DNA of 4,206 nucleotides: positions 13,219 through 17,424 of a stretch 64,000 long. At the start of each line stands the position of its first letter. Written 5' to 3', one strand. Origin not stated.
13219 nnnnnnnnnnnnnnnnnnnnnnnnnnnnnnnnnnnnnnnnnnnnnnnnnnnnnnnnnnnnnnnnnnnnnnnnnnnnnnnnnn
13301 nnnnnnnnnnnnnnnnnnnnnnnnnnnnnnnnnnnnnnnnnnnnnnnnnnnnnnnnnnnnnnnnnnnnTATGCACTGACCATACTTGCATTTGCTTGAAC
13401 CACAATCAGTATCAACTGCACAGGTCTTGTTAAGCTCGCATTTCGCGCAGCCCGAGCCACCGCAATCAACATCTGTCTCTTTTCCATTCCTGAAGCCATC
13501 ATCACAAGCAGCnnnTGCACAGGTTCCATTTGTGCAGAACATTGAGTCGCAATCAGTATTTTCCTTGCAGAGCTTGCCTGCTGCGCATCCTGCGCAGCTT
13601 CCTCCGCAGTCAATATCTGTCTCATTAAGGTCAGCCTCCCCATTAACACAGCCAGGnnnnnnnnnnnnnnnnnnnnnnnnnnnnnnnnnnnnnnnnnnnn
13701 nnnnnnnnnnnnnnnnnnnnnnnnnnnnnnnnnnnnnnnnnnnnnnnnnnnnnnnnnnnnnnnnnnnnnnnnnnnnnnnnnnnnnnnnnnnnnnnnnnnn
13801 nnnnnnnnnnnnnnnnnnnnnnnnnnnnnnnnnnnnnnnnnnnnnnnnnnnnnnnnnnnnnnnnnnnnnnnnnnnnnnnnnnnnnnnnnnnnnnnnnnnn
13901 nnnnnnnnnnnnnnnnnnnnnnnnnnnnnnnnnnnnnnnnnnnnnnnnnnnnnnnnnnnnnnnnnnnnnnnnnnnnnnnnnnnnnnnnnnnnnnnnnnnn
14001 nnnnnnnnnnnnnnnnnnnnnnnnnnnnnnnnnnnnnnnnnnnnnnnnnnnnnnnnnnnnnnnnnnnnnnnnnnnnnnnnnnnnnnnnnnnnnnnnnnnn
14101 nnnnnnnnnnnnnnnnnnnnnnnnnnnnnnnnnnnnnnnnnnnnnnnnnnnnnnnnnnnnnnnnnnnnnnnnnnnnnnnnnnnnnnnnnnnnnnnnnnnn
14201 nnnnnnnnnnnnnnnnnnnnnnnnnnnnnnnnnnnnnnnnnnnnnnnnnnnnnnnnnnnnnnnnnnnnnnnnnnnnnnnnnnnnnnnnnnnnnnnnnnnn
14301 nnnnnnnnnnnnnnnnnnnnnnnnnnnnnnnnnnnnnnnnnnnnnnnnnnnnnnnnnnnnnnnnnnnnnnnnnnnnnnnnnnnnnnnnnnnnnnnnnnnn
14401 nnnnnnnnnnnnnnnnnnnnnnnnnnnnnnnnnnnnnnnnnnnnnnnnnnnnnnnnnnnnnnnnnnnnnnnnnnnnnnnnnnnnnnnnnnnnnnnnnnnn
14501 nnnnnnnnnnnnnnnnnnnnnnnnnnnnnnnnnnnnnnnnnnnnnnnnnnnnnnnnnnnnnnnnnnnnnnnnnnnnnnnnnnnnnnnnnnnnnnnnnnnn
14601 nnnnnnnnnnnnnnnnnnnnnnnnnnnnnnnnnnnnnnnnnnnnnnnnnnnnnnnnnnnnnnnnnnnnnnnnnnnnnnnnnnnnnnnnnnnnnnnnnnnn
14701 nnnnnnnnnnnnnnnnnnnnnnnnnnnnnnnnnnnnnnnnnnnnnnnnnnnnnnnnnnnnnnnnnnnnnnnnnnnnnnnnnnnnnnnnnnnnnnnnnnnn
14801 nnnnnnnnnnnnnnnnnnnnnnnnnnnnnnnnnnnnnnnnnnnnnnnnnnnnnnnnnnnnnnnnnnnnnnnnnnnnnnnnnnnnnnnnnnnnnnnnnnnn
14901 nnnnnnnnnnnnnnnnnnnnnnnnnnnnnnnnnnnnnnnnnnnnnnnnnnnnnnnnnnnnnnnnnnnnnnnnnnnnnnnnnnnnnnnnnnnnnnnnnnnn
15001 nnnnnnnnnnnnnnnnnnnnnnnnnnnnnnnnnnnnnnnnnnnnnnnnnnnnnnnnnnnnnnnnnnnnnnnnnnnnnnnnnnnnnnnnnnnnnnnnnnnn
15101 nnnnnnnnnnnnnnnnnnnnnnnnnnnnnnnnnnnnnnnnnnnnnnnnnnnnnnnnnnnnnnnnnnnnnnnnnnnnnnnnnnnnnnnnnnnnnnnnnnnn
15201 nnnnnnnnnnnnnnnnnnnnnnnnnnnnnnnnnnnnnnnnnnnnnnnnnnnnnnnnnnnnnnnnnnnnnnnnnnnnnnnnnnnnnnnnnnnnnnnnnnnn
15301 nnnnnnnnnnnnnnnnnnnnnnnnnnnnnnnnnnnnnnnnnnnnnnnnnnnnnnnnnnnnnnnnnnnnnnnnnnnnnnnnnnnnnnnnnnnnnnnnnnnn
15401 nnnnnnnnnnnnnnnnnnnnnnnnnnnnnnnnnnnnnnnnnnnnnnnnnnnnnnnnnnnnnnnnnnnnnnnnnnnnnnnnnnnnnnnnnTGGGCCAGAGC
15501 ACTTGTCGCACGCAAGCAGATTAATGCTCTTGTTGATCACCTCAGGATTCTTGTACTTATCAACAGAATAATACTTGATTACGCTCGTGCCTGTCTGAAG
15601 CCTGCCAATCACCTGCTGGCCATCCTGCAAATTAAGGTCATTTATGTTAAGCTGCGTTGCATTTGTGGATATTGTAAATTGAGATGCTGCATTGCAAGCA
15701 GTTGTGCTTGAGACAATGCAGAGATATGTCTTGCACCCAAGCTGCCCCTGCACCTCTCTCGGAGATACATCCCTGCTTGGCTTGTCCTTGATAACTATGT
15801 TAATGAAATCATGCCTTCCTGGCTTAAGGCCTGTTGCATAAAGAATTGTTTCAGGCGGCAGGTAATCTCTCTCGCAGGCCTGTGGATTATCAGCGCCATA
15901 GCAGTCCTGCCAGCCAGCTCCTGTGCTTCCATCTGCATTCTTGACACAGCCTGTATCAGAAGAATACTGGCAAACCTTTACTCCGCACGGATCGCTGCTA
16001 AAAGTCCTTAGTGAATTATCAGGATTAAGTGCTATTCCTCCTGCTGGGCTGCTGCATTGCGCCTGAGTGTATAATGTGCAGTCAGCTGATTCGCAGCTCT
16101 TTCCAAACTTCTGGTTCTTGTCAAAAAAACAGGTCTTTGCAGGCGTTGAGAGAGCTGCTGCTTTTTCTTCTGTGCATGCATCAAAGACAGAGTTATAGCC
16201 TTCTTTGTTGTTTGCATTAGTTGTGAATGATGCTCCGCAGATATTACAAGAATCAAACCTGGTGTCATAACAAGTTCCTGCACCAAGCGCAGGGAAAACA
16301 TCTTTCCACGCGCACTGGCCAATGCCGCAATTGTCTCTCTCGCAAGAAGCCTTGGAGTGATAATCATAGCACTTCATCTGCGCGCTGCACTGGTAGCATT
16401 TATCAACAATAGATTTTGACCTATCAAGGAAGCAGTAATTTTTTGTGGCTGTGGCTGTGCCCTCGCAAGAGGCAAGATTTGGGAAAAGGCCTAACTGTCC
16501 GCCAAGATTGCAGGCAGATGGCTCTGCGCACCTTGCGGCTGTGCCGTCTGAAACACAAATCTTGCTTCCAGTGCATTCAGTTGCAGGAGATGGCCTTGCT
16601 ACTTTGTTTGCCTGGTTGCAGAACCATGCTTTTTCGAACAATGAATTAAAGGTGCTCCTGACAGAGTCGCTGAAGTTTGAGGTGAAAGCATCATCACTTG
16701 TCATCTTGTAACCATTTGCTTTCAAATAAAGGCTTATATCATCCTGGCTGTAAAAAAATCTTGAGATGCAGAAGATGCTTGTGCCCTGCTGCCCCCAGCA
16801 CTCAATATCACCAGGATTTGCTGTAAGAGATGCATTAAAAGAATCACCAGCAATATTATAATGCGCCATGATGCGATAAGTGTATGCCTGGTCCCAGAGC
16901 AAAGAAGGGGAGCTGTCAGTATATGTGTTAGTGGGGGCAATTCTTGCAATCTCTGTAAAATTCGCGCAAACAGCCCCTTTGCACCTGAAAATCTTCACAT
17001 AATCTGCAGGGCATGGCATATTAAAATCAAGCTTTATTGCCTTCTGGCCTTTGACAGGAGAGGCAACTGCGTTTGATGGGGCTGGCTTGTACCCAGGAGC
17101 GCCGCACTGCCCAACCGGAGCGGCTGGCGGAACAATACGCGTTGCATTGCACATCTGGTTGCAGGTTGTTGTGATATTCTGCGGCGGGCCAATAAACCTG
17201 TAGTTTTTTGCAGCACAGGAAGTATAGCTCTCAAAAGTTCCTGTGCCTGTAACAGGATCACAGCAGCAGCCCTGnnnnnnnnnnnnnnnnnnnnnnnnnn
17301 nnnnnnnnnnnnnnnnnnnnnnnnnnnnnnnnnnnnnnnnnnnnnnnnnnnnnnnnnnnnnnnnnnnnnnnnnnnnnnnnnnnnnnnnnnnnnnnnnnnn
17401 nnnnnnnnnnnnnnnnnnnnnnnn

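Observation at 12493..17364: Modular architecture of the 1623-aa giant protein: triple Cys-rich 45-aa modules, thrombospondin-type-3-like Ca sites, a TM anchor and a 120-aa K/E-rich cytoplasmic tail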

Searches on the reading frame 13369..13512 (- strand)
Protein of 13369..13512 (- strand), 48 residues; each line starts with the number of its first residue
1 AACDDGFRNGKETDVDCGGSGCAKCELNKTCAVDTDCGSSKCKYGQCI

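Call 66: find_related_loci(query=A4, collection=genome_contigs, flank=1000)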
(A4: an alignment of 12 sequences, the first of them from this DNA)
Query A4 (48 aa) in genome_contigs; peptide patterns used: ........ (x = any residue, [..] = any of these).
599 stretches matched a pattern (row limit reached: there are more); 575 encode a relative of the query (tblastn E <= 1e-3); the best 80 are kept; 80 distinct loci.
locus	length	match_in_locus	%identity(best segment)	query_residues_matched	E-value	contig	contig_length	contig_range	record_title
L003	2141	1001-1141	64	1-47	1e-16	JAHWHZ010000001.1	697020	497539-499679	MAG: Candidatus Woesearchaeota archaeon isolate Yap200.bin2.134 contig_6, whole genome shotgun sequence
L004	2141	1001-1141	64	3-48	3e-15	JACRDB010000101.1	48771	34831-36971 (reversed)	MAG: Deltaproteobacteria bacterium isolate NC_groundwater_1661_Pr3_B-0.1um_73_23 SR-2_scaffold_141_2470032, whole genome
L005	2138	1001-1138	54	3-48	7e-13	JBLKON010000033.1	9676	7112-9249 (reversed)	MAG: Candidatus Woesearchaeota archaeon isolate MAG.180 NODE_18574_length_9676_cov_4.261798, whole genome shotgun sequen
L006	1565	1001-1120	70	3-42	5e-14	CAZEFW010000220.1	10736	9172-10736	MAG TPA_asm: uncultured Myxococcales bacterium isolate SRP077602_co5_47 genome assembly, contig: NODE_26555_length_10736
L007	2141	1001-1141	53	1-47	1e-13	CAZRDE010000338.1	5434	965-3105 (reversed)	MAG TPA_asm: uncultured Polyangiaceae bacterium isolate SRP263527_co1_219 genome assembly, contig: NODE_13835_length_543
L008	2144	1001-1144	63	1-47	3e-13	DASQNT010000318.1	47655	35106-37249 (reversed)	MAG TPA_asm: Polyangiaceae bacterium isolate SMAG_U10783 k141_240430, whole genome shotgun sequence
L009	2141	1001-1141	57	1-47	3e-13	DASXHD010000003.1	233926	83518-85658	MAG TPA_asm: Polyangiaceae bacterium isolate SMAG_U5184 k141_686475, whole genome shotgun sequence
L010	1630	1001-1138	57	2-47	5e-13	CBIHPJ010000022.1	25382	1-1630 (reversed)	MAG TPA_asm: uncultured Myxococcales bacterium isolate SRR18156209_binner23_Refined_20 genome assembly, contig: ERZ27336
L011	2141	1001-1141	55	1-47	7e-13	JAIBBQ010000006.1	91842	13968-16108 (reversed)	MAG: Myxococcaceae bacterium isolate SSF41 NODE_3967_length_91842_cov_17.686987, whole genome shotgun sequence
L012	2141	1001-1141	57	1-47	4e-13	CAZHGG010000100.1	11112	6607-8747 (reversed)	MAG TPA_asm: uncultured Polyangiaceae bacterium isolate SRP189682_co1_306 genome assembly, contig: NODE_13577_length_111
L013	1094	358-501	50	1-48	9e-13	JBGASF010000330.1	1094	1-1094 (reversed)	MAG: Polyangia bacterium isolate MAG_MBR_AS.47 MBRAS-47_NODE_330_length_1094_cov_1.980334, whole genome shotgun sequence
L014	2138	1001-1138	48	3-48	1e-12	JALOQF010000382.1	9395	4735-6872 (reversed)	MAG: Myxococcaceae bacterium isolate Prado148 scaffold_27708, whole genome shotgun sequence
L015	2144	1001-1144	54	1-48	1e-12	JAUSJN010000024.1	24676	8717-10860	MAG: Nanoarchaeota archaeon isolate E14_metabat.bin.302 E14_k141_1668299, whole genome shotgun sequence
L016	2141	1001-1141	57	2-48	1e-12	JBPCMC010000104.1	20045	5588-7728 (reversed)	MAG: Thermomicrobiales bacterium isolate TH_ant_mag_94 S1Ck127_9539712_flag_0_multi_7.6279_len_20045, whole genome shotg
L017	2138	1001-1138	52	3-48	1e-12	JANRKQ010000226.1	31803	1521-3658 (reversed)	MAG: Myxococcaceae bacterium isolate bins.245 k141_3665916, whole genome shotgun sequence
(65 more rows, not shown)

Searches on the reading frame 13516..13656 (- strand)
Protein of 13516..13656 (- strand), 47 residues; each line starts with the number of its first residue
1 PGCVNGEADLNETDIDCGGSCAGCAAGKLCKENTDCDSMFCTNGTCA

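Call 28: find_homologous_proteins(query=A1, max_evalue=0.001)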
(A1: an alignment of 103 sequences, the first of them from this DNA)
Query A1 (103 sequences) (47 aa, profile of the alignment): 14 proteins with E <= 0.001 among 24 candidates.
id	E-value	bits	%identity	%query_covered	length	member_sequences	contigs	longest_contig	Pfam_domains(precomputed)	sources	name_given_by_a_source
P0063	3.6e-14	70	49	77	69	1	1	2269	-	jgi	jgi:hypothetical protein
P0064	5.5e-13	66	35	98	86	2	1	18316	-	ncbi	ncbi:unnamed protein product, partial [Adineta ricciae]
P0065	7.7e-13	66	42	64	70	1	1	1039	-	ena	-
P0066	5.0e-12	63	53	77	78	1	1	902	-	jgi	jgi:hypothetical protein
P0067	1.9e-10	58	43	94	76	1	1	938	-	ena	-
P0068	2.4e-10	58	46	79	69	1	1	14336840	-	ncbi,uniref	ncbi:hypothetical protein [Sorangium sp. So ce341]|uniref:hypothetical protein n=1 Tax=Sorangium sp.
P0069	1.7e-9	55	47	98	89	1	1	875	-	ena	-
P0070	1.7e-9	55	33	98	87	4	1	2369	-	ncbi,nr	ncbi:MAG TPA: hypothetical protein VK459_06315 [Polyangiaceae bacterium]|nr:hypothetical protein [Po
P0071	3.7e-9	54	51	77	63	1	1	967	-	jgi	jgi:hypothetical protein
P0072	4.1e-9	54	47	70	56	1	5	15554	-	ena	-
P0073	9.0e-9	53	46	100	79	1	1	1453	-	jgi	jgi:hypothetical protein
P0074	3.0e-8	51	58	77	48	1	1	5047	-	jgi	jgi:hypothetical protein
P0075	5.2e-7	47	45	98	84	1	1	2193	-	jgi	jgi:hypothetical protein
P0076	6.3e-6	44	46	100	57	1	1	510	-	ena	-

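Call 36: search_protein_representatives(alignment_id=A1)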
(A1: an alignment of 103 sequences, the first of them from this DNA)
Query: 103 sequences, 47 profile positions. Proteins with E-value up to 0.001 (for the whole library): 16413; up to 1e-10: 7198; up to 1e-30: 2205. The best 150 are listed.
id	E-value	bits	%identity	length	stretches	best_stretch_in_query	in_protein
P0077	0.0e+00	1193.1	-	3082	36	2-46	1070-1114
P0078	0.0e+00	1027.1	-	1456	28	2-46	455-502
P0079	0.0e+00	1025.7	-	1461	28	2-46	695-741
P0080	2.2e-291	956.1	-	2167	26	2-46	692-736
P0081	6.7e-256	842.5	-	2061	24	2-46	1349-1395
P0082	3.5e-249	821.0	-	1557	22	2-46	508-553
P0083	3.2e-247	814.7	-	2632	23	2-46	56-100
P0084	8.1e-242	797.4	-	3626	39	2-47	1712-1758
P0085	2.1e-240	792.8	-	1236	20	2-46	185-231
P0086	2.7e-237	782.9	-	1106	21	2-47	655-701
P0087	2.6e-228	754.2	-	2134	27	2-46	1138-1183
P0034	1.8e-226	748.2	-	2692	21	2-46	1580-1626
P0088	2.3e-226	747.9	-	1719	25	2-46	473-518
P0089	2.9e-222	734.8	-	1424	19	2-46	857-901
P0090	2.1e-220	728.8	-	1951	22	2-46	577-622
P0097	5.4e-201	666.7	-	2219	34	2-46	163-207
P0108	2.5e-170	568.5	-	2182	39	2-25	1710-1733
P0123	2.0e-150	504.8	-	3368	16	2-43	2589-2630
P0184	1.2e-112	383.8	-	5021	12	2-46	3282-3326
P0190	5.1e-111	378.7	-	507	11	2-46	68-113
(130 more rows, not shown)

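Call 37: list_cluster_members(proteins=[P0077, P0078, P0080, P0084, P0085, P0097, P0108, P0123, P0184, P0190])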
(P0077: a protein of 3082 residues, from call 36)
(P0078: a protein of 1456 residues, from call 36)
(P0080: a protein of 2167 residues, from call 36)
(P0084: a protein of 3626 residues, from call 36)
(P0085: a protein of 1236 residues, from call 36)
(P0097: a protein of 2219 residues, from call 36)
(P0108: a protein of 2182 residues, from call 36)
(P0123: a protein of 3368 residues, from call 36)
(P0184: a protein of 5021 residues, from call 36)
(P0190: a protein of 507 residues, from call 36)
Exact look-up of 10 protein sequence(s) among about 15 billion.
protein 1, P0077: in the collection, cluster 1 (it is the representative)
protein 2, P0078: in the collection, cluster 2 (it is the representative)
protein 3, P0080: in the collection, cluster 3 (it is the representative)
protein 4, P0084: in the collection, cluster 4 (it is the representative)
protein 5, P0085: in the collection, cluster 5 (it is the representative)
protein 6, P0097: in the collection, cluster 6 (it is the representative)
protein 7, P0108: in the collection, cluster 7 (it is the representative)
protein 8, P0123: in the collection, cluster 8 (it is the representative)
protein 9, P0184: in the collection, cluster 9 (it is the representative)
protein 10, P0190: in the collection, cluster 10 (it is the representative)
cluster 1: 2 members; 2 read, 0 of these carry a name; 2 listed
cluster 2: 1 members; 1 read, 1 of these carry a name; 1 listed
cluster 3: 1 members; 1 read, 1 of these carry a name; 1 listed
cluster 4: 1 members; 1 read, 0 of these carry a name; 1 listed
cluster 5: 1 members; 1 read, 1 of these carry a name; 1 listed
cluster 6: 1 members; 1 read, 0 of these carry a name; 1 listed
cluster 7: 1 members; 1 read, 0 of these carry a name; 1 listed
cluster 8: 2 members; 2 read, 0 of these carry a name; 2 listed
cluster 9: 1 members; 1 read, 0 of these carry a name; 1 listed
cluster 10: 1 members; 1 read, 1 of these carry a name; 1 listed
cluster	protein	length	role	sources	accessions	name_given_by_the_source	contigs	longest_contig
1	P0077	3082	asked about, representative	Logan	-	-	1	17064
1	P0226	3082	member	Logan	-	-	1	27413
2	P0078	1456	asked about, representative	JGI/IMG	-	hypothetical protein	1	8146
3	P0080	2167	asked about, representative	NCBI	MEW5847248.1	MAG: fibrinogen-like YCDxxxxGGGW domain-containing protein [Myxococcota bacterium]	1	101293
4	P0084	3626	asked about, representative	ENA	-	-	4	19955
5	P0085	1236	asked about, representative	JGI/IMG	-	hypothetical protein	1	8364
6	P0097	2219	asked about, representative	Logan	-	-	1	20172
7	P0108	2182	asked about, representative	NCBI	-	-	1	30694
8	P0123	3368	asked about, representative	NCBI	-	-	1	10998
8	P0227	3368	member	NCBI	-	-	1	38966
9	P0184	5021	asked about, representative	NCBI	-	-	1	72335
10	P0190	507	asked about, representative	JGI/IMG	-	hypothetical protein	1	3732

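Call 39: search_protein_families(library=ncbifam, proteins=[P0080, P0085, P0190, P0078], max_evalue=0.01)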
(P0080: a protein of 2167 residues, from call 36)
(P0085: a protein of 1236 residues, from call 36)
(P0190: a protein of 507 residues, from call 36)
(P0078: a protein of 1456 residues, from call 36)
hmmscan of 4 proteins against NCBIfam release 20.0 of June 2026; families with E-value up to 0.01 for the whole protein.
P0080 (2167 aa): 1 family
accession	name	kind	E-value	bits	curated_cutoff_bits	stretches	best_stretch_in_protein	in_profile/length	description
NF040941.1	GGGWT_bact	domain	1.7e-21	76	30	2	1489-1532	1-46/46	fibrinogen-like YCDxxxxGGGW domain-containing protein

P0085 (1236 aa): 0 families

P0190 (507 aa): 0 families

P0078 (1456 aa): 0 families

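Call 40: search_protein_families(library=pfam, proteins=[P0080, P0085, P0190, P0078, P0097], max_evalue=0.01)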
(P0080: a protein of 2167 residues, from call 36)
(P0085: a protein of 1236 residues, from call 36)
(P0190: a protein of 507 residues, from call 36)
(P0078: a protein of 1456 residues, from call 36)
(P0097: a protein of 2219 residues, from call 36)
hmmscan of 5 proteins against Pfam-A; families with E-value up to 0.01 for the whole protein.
P0080 (2167 aa): 1 family
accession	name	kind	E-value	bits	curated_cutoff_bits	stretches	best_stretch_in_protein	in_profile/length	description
PF00147.23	Fibrinogen_C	-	2.2e-07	31.4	22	0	1500-1539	14-52/221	Fibrinogen beta and gamma chains, C-terminal globular domain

P0085 (1236 aa): 1 family
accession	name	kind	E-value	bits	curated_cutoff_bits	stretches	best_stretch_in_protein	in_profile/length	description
PF00942.24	CBM_3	-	5.3e-11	43.2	22.4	1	1094-1174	3-83/83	Cellulose binding domain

P0190 (507 aa): 0 families

P0078 (1456 aa): 0 families

P0097 (2219 aa): 0 families

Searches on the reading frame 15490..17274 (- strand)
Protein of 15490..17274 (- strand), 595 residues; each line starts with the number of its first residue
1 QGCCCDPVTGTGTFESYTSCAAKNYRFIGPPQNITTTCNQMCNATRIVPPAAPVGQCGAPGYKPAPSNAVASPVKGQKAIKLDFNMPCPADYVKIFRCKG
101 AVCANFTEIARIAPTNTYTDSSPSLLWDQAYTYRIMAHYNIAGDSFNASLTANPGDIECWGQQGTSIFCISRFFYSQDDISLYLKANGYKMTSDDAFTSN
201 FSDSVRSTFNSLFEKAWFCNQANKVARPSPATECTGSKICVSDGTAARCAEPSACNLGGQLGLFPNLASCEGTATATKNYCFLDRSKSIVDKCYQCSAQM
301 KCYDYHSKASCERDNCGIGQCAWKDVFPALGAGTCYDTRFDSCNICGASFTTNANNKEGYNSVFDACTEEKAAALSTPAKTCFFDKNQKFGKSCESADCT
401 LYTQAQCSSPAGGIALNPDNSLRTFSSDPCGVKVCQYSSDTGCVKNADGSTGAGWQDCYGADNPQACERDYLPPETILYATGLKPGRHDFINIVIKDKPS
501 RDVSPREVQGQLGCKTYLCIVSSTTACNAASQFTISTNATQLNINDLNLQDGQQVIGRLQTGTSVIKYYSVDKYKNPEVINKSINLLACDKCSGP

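Call 55: predict_structure(alignment_id=A3)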
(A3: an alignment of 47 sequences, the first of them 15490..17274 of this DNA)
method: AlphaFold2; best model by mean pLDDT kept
length: 595 residues; sequences in the alignment: 47
mean_pLDDT: 88.2   pTM: 0.52
mean pLDDT of the five models: 88.2, 88.2, 86.7, 86.4, 85.4
residues with pLDDT >= 90: 370; 70-90: 173; 50-70: 43; < 50: 9
segments of 3 or more residues with pLDDT < 50: 46-53
pLDDT, mean of each block of 10 residues (from residue 1): 86 91 88 84 55 64 92 96 95 97 94 96 95 96 93 96 88 90 95 96 94 93 90 88 88 62 61 61 69 76 85 75 85 86 86 81 86 88 90 92 93 95 95 95 95 92 94 97 88 96 93 96 95 96 94 95 96 97 92 60
secondary structure, 60 per line:
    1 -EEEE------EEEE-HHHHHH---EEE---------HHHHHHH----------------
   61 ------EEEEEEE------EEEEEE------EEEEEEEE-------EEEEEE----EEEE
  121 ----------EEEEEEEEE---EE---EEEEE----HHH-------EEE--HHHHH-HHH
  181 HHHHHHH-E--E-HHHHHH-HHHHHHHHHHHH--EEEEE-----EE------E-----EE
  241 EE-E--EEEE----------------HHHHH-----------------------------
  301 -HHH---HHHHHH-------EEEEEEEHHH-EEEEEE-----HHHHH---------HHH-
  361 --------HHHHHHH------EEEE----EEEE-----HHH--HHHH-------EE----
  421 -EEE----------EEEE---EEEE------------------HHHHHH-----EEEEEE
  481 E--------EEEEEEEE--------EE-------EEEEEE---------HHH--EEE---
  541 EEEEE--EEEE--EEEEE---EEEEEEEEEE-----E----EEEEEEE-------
elements in order: E2-5 E12-15 H17-22 E26-28 H38-44 E67-73 E80-85 E92-99 E107-112 E117-120 E131-139 E148-152 E167-169 H172-176 H178-187 H194-199 H201-212 E215-219 E239-242 E247-250 H267-271 H308-313 E321-327 E332-337 H343-347 H369-375 E382-385 E390-393 H404-407 E422-424 E435-438 E442-445 H464-469 E475-481 E490-497 E515-520 E535-537 E541-545 E548-551 E554-558 E562-571 E582-588

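Call 68: search_solved_structures(query=A3, max_evalue=1)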
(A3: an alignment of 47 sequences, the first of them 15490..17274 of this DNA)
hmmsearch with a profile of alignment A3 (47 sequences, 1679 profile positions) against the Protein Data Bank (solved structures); distinct sequences matched with E-value up to 1: 28.
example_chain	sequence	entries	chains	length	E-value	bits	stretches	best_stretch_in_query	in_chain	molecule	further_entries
8q6t_I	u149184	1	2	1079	1.7e-12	48.8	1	1140-1222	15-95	Titin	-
8g4l_bm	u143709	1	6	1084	1.3e-09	39.2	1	1140-1222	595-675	Titin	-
2yn3_A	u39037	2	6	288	9.4e-05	23.1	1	638-818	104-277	PUTATIVE INNER MEMBRANE PROTEIN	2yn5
8osd_A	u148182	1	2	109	0.0063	17.1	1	1150-1212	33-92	Titin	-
8oq9_A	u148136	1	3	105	0.0068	17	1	1132-1224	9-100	Titin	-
1uey_A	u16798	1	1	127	0.0083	16.7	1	1142-1217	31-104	KIAA0343 protein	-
5e53_A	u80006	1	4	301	0.0089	16.6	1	1149-1223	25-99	Contactin-1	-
1cfb_A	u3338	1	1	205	0.0099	16.4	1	1125-1225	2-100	DROSOPHILA NEUROGLIAN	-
8orl_A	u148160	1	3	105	0.013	16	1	1132-1224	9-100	Titin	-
8ot5_A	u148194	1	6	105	0.014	15.9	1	1138-1214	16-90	Titin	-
7mrm_B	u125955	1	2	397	0.017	15.7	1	1147-1225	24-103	Fusion protein of Chicken CNTN3 FN1-FN2 domains and Amyloid-beta A4 protein,Amyloid-beta A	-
2dmk_A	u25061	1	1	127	0.027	15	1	1138-1215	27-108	midline 2 isoform 2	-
2c0e_A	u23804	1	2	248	0.031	14.8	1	1579-1671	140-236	WINDBEUTEL PROTEIN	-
8bnq_A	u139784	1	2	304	0.034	14.6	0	1151-1222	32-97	Titin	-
2c1y_A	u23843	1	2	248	0.048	14.2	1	1579-1670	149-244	WINDBEUTEL PROTEIN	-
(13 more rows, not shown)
